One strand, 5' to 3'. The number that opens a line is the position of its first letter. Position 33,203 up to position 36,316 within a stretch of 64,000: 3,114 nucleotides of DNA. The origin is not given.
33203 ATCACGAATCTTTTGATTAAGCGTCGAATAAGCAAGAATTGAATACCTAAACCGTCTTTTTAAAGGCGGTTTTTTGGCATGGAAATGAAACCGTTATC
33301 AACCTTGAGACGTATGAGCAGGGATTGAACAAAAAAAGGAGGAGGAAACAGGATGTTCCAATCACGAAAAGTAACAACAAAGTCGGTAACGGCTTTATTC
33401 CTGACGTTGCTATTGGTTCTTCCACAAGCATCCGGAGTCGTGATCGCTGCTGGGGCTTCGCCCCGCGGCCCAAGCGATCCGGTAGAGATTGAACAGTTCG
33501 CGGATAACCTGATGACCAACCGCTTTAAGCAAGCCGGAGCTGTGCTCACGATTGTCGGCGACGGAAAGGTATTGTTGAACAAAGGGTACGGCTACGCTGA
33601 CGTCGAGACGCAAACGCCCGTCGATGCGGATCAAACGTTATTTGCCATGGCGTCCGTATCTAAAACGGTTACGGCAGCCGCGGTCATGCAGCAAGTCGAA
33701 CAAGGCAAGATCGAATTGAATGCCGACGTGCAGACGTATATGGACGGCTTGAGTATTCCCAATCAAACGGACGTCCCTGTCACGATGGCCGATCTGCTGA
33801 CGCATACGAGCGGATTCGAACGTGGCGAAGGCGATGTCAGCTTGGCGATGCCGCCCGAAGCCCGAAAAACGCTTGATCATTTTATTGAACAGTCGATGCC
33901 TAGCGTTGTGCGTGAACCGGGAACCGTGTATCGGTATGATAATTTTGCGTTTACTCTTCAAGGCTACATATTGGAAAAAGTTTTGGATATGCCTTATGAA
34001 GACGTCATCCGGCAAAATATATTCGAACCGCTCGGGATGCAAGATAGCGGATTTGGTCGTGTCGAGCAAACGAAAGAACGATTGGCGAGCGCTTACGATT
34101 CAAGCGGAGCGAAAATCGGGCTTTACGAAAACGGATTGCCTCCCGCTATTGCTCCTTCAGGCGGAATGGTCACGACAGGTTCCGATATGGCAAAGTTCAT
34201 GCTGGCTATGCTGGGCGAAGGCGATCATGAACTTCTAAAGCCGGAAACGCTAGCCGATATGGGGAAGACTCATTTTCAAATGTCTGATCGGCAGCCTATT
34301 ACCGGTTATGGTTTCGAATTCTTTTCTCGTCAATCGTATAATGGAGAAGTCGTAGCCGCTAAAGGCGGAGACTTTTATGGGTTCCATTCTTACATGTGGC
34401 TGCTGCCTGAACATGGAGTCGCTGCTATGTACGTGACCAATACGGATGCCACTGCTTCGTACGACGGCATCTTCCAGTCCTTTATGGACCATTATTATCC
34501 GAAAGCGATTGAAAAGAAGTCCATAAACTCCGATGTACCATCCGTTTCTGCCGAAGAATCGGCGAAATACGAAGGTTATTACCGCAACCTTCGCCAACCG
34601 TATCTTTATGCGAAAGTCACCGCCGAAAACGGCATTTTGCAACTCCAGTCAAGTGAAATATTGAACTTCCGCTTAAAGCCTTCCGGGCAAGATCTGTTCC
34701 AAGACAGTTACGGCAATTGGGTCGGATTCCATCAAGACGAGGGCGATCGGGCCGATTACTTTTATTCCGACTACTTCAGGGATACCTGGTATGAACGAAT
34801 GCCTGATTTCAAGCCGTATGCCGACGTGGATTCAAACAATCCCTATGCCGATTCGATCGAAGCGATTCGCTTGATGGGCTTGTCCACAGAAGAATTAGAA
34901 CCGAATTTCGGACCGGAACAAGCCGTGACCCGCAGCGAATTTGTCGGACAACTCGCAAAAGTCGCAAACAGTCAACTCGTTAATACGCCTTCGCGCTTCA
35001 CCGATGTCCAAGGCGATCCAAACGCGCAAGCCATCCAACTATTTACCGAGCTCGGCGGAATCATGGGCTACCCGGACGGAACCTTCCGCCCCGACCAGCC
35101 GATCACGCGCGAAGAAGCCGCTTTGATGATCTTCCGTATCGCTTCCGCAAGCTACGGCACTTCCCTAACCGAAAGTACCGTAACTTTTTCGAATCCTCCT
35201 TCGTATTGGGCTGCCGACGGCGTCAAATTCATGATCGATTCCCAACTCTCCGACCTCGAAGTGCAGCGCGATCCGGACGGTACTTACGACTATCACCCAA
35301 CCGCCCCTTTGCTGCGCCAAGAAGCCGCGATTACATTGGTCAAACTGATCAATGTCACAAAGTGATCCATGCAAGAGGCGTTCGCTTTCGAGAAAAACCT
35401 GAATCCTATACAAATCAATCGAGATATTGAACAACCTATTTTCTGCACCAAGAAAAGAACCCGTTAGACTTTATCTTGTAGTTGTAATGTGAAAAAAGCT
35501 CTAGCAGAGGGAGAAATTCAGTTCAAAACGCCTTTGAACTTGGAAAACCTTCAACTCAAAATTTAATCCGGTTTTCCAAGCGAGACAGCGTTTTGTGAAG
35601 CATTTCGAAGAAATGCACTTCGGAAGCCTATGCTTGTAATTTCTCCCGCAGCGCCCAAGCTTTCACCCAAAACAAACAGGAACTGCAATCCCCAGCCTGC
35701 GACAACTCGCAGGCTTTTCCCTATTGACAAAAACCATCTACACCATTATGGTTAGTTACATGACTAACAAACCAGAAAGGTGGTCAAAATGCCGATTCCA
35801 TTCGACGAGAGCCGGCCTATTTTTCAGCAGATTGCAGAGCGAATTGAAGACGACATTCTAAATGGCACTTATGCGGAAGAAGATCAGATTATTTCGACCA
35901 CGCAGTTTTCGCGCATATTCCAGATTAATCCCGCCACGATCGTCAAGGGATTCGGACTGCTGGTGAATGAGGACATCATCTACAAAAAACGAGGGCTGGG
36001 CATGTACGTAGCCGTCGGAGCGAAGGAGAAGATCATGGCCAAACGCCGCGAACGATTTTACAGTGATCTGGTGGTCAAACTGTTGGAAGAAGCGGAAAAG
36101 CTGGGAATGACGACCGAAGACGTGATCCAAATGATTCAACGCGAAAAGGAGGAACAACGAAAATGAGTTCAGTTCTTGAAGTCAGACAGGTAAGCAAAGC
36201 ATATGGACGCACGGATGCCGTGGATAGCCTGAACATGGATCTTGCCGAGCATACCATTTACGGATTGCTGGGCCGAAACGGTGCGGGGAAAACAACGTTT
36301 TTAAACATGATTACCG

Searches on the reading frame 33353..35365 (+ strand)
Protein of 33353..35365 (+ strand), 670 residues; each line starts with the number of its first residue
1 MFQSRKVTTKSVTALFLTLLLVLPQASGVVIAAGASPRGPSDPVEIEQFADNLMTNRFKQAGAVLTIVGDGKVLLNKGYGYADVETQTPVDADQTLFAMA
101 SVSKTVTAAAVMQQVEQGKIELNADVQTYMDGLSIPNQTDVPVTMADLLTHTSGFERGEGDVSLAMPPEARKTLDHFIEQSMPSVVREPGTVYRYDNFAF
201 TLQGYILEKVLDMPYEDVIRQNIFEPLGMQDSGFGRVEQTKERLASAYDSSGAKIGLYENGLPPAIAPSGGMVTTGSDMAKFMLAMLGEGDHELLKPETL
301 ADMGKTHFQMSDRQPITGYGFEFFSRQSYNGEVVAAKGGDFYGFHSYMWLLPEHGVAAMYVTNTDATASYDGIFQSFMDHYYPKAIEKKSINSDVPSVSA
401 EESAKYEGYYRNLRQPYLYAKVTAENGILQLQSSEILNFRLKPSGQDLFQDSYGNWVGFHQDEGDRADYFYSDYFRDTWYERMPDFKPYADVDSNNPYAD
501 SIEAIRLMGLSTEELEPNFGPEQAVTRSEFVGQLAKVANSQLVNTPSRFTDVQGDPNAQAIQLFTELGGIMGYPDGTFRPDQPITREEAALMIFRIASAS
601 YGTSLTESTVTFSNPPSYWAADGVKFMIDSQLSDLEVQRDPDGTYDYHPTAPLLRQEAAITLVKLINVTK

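Call 11: search_protein_families(library=pfam, proteins=[window:33353-35365:+], max_evalue=0.01)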
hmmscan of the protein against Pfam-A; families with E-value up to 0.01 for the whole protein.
window:33353-35365:+ (670 aa): 4 families
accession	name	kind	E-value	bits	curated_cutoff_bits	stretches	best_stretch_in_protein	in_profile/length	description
PF00144.29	Beta-lactamase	-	4.1e-70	237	27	1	53-368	4-314/329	Beta-lactamase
PF00395.25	SLH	-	3e-16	59.5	20.8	1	548-590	1-44/44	S-layer homology domain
PF13354.11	Beta-lactamase2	-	4.2e-05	23.4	22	1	84-127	7-51/214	Beta-lactamase enzyme family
PF11954.13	DUF3471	-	0.007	17.2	29.3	0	394-467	3-83/103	Domain of unknown function (DUF3471)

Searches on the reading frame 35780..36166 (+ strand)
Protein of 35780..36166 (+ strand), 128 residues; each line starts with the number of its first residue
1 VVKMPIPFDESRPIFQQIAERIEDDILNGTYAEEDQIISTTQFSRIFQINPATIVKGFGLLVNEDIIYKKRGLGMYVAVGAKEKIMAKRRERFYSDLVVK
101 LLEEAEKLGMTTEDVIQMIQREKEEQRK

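Call 11: search_protein_families(library=pfam, proteins=[window:35780-36166:+], max_evalue=0.01)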
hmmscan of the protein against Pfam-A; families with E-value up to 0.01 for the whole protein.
window:35780-36166:+ (128 aa): 1 family
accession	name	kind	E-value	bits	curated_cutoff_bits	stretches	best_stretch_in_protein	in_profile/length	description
PF00392.27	GntR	-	0.00014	21.9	27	1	16-77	3-64/64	Bacterial regulatory proteins, gntR family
